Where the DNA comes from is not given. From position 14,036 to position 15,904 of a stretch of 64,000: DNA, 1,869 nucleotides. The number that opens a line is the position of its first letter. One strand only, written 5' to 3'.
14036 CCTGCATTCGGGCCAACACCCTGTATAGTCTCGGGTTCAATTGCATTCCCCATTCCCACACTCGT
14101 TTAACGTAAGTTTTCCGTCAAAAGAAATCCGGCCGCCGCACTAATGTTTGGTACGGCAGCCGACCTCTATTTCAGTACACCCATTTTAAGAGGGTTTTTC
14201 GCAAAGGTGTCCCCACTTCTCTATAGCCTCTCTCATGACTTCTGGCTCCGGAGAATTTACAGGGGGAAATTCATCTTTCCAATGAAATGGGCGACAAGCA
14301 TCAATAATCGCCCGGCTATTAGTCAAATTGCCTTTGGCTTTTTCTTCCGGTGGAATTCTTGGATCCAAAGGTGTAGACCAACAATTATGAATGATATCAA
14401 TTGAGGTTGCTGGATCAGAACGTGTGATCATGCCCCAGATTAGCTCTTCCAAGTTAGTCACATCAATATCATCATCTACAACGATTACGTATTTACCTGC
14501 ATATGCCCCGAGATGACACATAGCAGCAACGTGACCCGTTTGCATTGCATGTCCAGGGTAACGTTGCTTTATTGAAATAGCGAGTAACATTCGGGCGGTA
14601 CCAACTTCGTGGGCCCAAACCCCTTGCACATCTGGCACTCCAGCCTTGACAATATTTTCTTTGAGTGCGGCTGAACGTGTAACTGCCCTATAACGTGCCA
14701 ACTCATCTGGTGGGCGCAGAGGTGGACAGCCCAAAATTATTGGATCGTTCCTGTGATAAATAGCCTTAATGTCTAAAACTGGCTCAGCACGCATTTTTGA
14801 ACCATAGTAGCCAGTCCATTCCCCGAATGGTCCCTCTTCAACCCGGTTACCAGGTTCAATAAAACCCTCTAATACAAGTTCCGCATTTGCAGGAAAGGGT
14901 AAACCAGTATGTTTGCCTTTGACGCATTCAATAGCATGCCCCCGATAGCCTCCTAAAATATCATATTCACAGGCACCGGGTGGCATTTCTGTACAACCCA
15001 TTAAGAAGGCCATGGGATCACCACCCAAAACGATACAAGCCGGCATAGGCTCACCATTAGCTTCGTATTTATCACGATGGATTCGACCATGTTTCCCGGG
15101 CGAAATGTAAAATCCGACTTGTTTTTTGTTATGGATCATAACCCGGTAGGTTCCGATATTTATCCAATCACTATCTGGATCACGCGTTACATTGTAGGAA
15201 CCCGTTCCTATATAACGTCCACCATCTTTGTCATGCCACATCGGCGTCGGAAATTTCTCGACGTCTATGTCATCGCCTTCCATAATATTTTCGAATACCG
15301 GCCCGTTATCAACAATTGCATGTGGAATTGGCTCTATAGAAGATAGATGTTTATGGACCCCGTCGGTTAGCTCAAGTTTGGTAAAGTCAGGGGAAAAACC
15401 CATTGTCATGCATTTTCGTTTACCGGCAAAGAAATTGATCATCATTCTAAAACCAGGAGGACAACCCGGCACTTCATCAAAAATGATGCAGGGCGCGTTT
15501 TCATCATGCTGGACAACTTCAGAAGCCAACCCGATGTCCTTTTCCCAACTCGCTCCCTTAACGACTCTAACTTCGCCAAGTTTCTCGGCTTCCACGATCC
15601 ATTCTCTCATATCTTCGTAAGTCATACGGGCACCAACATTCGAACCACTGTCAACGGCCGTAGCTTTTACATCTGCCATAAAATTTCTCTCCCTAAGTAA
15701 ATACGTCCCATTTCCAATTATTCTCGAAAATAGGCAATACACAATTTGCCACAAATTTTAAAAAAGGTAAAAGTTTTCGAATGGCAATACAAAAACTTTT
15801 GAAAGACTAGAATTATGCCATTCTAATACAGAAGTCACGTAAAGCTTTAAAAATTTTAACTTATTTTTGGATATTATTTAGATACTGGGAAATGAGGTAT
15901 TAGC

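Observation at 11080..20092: Four UbiD-family (prFMN) decarboxylase paralogs in one operon-like array, three in direct tandem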

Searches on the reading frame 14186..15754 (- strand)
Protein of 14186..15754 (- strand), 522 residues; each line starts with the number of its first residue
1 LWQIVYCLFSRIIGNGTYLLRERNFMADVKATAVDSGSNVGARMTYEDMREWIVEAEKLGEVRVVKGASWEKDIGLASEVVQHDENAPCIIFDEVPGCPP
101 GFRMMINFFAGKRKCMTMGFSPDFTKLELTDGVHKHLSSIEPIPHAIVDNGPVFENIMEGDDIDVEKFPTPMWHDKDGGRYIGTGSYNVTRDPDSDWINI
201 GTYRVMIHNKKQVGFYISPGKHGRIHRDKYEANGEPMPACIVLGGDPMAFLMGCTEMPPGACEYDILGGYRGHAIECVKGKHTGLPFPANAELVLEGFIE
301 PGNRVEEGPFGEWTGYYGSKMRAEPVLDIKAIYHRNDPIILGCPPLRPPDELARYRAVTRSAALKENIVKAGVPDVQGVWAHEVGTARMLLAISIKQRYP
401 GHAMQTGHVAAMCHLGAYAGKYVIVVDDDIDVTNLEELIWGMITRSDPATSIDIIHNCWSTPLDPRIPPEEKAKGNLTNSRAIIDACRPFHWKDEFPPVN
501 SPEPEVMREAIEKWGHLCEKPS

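Call 3: search_protein_families(library=pfam, proteins=[window:14186-15754:-])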
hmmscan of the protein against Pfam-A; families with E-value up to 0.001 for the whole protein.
window:14186-15754:- (522 aa): 2 families
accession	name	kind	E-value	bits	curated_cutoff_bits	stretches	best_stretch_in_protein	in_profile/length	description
PF01977.22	UbiD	-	2.1e-64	216.9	23.3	1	149-345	6-203/206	3-octaprenyl-4-hydroxybenzoate carboxy-lyase Rift-related domain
PF20696.2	UbiD_C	-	6.6e-29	100.9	24.2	1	359-486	7-127/127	3-octaprenyl-4-hydroxybenzoate carboxy-lyase C-terminal domain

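Call 4: search_protein_families(library=ncbifam, proteins=[window:14186-15754:-])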
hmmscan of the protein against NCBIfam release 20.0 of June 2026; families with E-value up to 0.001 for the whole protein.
window:14186-15754:- (522 aa): 7 families
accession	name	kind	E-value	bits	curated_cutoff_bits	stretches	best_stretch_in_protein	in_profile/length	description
TIGR02724.1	phenyl_P_beta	equivalog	1.1e-86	291.1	468.95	1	53-505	7-456/472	phenylphosphate carboxylase subunit beta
TIGR00148.1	TIGR00148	subfamily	1.6e-77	261.1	244.85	1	71-474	22-428/438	UbiD family decarboxylase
NF041204.1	VdcC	exception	6.5e-74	249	650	1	46-491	1-440/467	non-oxidative hydroxyarylic acid decarboxylases subunit C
TIGR03701.1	mena_SCO4490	equivalog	1.6e-56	191.9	495.9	1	134-455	98-414/433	menaquinone biosynthesis decarboxylase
NF041219.1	BagN_FevL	exception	2.4e-56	191.3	1000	1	36-451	7-437/502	bagremycin/ferroverdin biosynthesis UbiD family decarboxylase BagN/FevL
TIGR02723.1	phenyl_P_alpha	equivalog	1.7e-55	188.5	564.6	1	49-493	10-449/485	phenylphosphate carboxylase subunit alpha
NF008175.0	PRK10922.1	equivalog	3.2e-45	154.6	788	1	142-458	119-433/497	4-hydroxy-3-polyprenylbenzoate decarboxylase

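Call 33: search_solved_structures(query=window:14186-15679:-, max_evalue=1e-45, show_alignments=5)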
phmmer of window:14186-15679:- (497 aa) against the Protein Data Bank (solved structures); distinct sequences matched with E-value up to 1e-45: 5.
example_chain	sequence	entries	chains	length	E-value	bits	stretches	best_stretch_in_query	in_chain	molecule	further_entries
7pda_A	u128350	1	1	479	2.3e-111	376.8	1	21-489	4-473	UbiD family decarboxylase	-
7abn_D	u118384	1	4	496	3.1e-50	175.1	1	110-468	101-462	UbiD-like decarboxylase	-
4ip2_A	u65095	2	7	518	3.2e-50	175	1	110-468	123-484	Aromatic Acid Decarboxylase | PA0254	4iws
7abo_C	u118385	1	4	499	3.3e-50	175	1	110-468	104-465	UbiD-like decarboxylase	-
7ae4_A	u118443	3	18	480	8.2e-47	163.8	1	20-463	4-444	Phenolic acid decarboxylase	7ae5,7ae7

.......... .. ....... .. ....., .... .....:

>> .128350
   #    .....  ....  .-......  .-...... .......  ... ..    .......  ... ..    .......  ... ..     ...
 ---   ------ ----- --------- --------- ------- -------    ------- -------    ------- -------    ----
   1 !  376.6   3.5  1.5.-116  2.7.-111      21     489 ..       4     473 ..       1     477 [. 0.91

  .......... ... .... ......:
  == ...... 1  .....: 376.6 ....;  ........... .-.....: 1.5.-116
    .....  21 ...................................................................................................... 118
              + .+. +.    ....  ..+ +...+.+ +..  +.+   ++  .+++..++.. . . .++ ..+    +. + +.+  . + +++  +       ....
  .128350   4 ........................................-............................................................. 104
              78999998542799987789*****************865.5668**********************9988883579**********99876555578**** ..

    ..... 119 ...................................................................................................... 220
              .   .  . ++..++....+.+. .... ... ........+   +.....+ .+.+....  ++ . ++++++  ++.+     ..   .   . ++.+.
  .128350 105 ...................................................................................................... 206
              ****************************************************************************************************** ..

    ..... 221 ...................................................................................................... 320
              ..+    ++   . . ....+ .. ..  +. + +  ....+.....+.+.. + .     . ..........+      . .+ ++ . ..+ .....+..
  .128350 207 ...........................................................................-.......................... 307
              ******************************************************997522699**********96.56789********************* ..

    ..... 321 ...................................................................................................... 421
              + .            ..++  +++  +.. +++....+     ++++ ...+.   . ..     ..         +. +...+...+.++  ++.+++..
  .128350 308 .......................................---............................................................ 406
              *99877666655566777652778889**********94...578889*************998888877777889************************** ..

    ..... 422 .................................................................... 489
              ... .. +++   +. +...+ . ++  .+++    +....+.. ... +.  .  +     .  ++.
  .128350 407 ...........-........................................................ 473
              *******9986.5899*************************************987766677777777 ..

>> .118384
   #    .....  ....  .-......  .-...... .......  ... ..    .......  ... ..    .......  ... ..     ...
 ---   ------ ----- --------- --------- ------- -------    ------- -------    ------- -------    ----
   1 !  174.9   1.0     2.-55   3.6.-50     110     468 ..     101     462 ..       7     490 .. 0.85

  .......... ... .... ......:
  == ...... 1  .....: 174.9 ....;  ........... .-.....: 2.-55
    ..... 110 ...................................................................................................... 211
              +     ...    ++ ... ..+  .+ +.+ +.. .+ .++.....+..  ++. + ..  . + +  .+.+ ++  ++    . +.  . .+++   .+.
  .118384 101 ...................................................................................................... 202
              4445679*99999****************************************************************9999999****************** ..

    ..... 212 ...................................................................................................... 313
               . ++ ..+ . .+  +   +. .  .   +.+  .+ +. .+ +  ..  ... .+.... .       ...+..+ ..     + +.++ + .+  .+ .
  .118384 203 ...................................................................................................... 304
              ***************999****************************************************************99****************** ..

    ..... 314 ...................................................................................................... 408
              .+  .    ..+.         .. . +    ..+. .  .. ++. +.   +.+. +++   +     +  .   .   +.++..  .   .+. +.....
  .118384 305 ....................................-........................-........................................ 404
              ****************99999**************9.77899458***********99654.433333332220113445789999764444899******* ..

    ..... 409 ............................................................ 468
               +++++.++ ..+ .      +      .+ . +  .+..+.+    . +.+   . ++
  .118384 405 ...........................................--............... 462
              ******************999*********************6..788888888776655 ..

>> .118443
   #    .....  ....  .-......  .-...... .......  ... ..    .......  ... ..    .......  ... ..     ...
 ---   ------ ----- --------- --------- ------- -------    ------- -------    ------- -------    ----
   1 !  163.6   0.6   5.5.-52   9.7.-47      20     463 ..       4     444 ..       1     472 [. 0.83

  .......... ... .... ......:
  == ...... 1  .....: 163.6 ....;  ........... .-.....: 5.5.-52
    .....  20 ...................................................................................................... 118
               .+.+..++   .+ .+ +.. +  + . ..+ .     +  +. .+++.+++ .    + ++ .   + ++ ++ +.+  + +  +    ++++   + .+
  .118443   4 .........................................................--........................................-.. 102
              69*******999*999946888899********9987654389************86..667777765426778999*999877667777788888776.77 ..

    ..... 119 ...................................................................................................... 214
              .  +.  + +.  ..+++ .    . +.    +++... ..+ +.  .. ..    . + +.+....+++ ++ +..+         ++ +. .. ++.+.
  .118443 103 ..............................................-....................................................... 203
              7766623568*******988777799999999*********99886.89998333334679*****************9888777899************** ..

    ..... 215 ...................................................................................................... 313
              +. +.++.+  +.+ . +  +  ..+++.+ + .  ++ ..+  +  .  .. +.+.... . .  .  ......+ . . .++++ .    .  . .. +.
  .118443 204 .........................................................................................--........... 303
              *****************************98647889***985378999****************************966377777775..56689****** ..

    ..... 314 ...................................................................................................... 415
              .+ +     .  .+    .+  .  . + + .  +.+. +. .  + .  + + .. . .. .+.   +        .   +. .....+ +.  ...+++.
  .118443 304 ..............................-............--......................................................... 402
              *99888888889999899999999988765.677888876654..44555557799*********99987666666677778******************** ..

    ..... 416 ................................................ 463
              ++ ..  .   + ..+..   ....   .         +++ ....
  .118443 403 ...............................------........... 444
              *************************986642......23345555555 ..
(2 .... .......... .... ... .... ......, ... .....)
